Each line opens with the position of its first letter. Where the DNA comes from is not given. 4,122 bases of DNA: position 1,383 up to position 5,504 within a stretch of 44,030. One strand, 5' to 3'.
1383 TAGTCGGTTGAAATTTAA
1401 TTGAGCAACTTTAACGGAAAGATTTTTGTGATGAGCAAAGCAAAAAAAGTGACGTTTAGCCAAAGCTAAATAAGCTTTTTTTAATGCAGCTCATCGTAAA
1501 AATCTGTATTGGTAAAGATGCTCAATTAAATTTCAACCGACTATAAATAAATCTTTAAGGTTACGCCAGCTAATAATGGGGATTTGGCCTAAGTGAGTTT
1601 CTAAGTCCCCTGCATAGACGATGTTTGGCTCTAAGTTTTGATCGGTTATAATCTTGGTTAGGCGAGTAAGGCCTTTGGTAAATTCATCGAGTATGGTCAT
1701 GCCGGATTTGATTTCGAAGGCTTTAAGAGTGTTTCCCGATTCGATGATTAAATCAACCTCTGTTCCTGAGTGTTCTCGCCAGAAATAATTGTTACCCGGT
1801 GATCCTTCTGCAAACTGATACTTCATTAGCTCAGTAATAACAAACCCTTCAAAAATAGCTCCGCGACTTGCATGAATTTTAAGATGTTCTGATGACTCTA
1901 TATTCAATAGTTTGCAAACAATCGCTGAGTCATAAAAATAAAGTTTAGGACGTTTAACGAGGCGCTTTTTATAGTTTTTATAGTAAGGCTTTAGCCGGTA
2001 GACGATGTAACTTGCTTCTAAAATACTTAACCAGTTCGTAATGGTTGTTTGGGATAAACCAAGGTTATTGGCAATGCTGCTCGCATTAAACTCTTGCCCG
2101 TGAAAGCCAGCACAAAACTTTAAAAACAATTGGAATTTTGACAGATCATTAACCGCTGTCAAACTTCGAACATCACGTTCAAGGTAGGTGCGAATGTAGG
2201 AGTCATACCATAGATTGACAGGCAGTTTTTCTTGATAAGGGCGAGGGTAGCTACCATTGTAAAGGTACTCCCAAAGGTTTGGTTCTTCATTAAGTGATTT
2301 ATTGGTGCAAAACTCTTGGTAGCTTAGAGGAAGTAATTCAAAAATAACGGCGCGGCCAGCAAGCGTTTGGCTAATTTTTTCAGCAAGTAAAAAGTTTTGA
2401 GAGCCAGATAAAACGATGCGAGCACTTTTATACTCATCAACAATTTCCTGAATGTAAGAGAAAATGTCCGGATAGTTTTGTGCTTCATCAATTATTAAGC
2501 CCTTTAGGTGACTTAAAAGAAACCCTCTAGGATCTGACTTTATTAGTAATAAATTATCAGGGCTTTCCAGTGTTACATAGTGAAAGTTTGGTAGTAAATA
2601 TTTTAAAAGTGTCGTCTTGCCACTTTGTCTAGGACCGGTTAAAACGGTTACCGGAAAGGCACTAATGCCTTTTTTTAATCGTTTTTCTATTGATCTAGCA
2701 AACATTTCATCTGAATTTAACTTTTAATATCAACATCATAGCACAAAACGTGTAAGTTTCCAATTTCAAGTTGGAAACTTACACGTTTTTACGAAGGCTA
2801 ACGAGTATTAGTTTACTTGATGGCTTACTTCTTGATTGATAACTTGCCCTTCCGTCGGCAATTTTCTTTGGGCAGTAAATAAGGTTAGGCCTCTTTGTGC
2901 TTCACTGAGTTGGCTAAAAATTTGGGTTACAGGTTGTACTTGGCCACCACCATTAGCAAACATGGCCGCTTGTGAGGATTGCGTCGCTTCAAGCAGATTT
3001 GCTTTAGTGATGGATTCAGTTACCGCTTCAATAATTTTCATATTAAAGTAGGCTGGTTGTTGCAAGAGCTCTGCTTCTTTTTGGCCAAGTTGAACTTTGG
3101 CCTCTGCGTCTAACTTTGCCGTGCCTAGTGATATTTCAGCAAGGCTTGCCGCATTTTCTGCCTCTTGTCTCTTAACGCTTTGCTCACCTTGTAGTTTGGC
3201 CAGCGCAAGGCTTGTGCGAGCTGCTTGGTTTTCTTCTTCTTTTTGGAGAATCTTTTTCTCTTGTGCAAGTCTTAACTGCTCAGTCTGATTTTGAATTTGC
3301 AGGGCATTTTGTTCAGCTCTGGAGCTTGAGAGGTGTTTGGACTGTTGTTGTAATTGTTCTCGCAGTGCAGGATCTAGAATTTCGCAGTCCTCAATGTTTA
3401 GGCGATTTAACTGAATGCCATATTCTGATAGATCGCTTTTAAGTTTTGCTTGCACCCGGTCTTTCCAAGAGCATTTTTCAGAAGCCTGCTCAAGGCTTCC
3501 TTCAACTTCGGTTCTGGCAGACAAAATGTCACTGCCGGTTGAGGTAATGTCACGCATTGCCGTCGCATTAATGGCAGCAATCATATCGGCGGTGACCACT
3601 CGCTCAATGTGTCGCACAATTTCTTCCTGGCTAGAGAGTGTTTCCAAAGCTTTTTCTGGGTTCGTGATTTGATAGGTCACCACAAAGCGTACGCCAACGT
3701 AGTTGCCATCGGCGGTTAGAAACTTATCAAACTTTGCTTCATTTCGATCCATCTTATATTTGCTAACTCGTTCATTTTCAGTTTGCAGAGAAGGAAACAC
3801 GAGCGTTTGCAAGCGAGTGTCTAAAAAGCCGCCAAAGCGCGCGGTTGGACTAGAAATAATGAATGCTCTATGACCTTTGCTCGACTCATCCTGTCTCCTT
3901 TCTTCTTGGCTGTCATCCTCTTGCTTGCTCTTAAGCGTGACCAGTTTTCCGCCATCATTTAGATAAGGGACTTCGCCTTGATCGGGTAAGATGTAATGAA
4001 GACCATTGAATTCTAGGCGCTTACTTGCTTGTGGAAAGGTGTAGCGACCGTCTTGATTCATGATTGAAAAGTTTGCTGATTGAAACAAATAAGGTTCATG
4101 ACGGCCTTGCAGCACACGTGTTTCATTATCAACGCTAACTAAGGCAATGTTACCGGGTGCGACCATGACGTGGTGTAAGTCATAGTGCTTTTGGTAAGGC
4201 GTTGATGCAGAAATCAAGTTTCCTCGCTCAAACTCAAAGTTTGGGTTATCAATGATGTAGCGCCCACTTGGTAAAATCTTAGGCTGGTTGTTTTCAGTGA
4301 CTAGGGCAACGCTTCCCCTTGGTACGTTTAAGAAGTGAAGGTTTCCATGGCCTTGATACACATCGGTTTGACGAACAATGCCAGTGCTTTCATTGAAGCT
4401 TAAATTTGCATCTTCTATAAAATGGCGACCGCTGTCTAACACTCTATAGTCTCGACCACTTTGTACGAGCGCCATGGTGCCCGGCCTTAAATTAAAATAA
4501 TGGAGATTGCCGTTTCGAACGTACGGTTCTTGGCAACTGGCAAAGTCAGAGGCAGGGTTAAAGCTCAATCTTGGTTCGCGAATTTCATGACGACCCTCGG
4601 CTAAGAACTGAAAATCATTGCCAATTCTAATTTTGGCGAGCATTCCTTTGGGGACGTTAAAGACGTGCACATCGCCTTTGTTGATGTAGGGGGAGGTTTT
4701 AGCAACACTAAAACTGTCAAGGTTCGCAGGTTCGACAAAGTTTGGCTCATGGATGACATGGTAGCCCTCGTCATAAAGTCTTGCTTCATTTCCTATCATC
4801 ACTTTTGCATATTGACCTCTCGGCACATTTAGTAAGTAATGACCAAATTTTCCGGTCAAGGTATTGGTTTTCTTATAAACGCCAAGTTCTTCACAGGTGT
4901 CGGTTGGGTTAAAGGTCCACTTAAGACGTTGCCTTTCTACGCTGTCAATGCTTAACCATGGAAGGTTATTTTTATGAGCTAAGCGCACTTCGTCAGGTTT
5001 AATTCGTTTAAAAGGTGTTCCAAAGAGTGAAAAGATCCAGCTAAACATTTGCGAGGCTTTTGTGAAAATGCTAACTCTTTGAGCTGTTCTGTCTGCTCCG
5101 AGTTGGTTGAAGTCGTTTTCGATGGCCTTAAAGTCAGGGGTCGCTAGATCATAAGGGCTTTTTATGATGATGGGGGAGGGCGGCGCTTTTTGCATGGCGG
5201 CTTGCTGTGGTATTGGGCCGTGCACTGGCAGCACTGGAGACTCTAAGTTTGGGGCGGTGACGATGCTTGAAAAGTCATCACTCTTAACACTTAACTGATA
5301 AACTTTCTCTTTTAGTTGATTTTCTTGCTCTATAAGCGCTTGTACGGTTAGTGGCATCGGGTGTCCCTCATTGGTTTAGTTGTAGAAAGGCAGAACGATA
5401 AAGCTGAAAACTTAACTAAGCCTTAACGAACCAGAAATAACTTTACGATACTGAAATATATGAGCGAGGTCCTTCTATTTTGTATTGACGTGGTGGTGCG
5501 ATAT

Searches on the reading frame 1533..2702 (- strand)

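Call 75: search_protein_families(library=pfam, proteins=[window:1533-2702:-], max_evalue=0.0001)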
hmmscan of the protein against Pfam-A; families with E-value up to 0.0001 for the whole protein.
window:1533-2702:- (389 aa): 3 families
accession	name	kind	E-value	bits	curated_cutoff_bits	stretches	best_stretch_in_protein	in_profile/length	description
PF13635.12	DUF4143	-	1.8e-49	168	28.1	1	175-334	1-160/160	Domain of unknown function (DUF4143)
PF13173.12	AAA_14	-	7.4e-29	100.8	27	1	17-132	3-129/129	AAA domain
PF13401.12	AAA_22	-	1.2e-05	26.1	27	0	18-40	7-29/130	AAA domain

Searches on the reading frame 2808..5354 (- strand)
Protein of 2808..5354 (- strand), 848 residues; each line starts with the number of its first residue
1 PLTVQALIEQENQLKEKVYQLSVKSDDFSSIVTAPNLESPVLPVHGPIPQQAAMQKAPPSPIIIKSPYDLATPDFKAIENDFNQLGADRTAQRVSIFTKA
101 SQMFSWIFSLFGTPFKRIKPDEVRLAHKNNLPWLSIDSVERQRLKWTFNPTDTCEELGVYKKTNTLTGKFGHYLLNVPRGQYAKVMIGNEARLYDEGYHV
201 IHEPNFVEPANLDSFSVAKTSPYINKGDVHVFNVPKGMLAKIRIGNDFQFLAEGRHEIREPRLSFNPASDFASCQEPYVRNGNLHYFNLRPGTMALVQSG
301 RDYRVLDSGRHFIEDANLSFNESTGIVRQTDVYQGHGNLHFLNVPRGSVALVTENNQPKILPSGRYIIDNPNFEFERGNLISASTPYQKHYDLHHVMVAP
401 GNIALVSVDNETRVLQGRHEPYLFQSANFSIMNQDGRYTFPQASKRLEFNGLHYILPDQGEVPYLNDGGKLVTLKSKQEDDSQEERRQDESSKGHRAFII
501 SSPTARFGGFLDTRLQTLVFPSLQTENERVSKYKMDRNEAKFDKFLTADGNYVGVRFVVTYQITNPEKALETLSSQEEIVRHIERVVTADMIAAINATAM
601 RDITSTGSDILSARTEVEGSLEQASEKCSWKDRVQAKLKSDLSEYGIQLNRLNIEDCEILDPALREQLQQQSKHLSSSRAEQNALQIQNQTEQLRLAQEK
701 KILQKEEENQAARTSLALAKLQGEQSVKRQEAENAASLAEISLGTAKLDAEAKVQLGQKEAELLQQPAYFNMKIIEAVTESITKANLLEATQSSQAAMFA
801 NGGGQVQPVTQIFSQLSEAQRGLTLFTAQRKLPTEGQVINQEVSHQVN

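Call 59: search_protein_families(library=pfam, proteins=[window:2808-5354:-], max_evalue=0.001)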
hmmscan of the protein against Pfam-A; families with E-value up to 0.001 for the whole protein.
window:2808-5354:- (848 aa): 1 family
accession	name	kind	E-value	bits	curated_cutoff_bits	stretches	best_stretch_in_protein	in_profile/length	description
PF01145.31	Band_7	-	9.3e-11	42.5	23.6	1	516-683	26-170/176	SPFH domain / Band 7 family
